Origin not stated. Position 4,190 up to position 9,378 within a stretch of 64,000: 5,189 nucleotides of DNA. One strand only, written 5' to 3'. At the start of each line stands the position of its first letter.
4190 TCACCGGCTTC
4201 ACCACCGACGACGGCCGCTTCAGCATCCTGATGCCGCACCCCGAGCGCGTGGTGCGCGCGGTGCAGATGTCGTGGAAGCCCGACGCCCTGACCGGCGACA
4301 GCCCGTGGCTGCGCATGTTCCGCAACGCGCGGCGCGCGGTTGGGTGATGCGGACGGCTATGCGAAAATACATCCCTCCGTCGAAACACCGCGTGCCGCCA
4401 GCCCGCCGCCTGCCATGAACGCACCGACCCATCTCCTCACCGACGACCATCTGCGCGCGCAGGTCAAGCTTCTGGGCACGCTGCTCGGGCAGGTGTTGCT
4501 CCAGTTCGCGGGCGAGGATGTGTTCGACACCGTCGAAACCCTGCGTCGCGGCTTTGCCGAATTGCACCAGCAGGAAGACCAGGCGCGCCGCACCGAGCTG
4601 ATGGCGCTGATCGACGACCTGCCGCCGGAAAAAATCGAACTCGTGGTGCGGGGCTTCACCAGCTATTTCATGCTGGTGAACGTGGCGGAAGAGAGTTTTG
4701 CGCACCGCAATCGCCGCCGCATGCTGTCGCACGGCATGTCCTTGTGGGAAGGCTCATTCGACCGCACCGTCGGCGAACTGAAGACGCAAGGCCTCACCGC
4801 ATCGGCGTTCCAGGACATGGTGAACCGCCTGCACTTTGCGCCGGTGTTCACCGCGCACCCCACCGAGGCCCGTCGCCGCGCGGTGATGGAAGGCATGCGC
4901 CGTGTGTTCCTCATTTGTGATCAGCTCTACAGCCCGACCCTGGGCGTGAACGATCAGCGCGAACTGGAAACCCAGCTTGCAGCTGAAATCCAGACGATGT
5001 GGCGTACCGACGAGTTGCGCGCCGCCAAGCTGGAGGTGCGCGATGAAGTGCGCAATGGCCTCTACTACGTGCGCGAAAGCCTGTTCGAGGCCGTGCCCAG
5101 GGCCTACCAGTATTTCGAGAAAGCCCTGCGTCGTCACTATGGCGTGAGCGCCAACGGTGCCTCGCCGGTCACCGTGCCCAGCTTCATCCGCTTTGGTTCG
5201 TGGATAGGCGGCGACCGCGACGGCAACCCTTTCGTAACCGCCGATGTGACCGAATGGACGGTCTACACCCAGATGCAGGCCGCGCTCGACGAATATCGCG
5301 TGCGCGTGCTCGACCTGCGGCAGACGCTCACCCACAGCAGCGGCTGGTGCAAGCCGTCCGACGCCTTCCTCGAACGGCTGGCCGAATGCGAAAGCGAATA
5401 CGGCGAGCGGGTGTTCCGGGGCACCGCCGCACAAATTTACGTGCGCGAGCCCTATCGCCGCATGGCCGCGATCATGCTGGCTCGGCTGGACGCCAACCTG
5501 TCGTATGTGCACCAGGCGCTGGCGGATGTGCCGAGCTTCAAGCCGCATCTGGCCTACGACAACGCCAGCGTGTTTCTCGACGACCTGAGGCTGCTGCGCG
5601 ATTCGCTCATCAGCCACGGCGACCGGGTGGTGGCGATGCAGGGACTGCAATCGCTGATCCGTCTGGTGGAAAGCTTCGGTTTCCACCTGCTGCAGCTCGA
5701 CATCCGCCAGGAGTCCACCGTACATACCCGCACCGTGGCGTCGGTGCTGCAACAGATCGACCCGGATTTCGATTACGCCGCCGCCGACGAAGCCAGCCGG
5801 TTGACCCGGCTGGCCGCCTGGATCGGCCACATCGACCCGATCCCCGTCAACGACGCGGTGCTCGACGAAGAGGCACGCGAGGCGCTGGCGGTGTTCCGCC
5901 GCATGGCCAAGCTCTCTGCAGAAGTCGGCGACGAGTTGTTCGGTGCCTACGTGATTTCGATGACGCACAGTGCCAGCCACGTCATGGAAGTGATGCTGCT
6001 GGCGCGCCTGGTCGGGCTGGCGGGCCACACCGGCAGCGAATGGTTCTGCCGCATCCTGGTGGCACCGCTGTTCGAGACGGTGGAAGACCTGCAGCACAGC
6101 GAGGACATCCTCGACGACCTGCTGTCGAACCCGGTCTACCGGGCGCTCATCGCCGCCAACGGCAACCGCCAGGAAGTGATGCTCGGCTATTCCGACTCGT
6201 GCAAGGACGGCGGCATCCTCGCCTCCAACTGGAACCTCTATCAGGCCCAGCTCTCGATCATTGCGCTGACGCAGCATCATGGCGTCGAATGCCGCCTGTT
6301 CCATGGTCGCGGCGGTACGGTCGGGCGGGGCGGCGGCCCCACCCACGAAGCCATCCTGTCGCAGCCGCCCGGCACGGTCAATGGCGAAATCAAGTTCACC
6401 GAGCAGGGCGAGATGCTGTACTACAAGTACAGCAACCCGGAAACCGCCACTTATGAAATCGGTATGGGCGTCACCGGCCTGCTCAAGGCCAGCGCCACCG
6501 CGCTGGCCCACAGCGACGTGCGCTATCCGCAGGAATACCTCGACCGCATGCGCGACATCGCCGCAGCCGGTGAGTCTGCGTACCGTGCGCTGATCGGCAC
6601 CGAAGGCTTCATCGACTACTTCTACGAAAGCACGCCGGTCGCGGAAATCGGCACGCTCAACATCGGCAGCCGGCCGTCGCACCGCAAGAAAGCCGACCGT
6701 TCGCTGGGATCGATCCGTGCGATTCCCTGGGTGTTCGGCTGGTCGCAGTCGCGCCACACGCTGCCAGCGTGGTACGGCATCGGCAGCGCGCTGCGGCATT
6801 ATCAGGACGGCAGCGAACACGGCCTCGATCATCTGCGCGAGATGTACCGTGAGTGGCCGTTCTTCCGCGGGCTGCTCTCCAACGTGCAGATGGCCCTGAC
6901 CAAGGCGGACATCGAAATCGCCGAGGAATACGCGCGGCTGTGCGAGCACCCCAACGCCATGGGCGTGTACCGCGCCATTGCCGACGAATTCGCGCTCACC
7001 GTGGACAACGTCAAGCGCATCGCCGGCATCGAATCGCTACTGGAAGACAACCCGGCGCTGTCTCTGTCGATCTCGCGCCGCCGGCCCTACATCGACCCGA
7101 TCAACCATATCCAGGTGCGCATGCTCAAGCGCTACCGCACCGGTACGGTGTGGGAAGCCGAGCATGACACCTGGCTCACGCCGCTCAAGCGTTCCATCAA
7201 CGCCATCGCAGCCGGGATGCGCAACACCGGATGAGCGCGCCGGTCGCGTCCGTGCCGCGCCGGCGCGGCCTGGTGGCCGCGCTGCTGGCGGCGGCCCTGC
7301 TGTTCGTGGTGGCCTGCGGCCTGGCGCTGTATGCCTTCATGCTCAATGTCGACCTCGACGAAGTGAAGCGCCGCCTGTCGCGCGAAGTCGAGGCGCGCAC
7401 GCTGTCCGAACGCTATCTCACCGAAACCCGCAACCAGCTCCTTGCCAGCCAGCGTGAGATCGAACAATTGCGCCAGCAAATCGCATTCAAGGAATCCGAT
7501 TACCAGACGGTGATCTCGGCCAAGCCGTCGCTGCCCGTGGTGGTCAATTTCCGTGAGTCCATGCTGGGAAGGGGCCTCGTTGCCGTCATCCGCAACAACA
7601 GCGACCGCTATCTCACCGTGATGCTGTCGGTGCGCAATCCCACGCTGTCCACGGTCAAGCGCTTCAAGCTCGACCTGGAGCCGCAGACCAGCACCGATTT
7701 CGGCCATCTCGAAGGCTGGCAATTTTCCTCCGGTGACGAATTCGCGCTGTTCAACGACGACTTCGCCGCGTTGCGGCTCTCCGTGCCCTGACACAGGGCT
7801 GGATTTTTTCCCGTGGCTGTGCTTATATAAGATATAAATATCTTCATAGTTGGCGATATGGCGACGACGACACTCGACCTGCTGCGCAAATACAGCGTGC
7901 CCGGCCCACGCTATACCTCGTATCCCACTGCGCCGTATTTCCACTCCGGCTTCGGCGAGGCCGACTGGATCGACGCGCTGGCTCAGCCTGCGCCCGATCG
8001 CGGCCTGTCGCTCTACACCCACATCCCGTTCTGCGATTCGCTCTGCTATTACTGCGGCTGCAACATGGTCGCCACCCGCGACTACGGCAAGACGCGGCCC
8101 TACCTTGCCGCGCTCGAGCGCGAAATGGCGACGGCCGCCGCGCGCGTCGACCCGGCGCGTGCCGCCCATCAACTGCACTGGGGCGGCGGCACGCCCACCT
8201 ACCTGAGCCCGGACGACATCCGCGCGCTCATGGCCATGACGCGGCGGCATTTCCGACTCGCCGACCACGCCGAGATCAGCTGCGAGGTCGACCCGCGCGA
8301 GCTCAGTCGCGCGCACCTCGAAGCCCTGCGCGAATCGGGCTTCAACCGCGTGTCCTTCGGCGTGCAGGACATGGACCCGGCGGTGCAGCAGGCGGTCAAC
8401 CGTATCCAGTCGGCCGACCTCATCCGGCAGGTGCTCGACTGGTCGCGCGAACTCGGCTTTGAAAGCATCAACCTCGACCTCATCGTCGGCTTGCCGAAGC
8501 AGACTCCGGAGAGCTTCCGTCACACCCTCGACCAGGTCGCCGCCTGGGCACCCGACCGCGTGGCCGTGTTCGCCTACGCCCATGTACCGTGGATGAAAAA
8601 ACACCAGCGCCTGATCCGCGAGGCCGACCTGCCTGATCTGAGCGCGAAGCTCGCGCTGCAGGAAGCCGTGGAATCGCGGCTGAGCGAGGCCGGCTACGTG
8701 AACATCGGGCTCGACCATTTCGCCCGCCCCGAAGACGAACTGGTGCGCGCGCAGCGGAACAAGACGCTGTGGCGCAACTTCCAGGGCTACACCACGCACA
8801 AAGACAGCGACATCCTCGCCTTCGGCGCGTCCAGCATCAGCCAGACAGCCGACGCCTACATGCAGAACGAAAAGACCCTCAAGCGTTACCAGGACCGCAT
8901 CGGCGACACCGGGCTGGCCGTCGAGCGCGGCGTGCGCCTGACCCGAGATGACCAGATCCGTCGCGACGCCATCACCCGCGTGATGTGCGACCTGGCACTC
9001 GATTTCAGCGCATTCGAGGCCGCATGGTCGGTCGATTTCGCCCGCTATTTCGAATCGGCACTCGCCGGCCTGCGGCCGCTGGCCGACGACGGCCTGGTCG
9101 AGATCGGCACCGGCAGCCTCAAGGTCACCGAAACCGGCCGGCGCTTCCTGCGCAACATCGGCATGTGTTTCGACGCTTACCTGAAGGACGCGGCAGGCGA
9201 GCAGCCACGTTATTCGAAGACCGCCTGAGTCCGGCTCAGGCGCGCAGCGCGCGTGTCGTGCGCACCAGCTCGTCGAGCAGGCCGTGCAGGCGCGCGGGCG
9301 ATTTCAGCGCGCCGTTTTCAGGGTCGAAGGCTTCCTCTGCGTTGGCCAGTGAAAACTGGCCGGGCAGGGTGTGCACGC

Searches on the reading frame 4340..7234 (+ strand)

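Call 71: search_protein_families(library=pfam, proteins=[window:4340-7234:+], max_evalue=0.00001)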
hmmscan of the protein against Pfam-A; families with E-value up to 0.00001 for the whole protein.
window:4340-7234:+ (964 aa): 1 family
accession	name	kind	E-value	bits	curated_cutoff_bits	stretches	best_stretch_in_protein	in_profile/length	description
PF00311.23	PEPcase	-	0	1016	22.4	1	38-964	1-919/919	Phosphoenolpyruvate carboxylase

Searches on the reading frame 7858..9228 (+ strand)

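Call 71: search_protein_families(library=pfam, proteins=[window:7858-9228:+], max_evalue=0.00001)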
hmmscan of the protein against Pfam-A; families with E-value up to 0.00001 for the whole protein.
window:7858-9228:+ (456 aa): 2 families
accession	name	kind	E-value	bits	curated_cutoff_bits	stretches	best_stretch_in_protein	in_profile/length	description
PF04055.27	Radical_SAM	-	1.5e-25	90.8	29.5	1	54-226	2-165/166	Radical SAM superfamily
PF06969.22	HemN_C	-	3.9e-10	40.1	24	1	361-430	1-67/67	HemN C-terminal domain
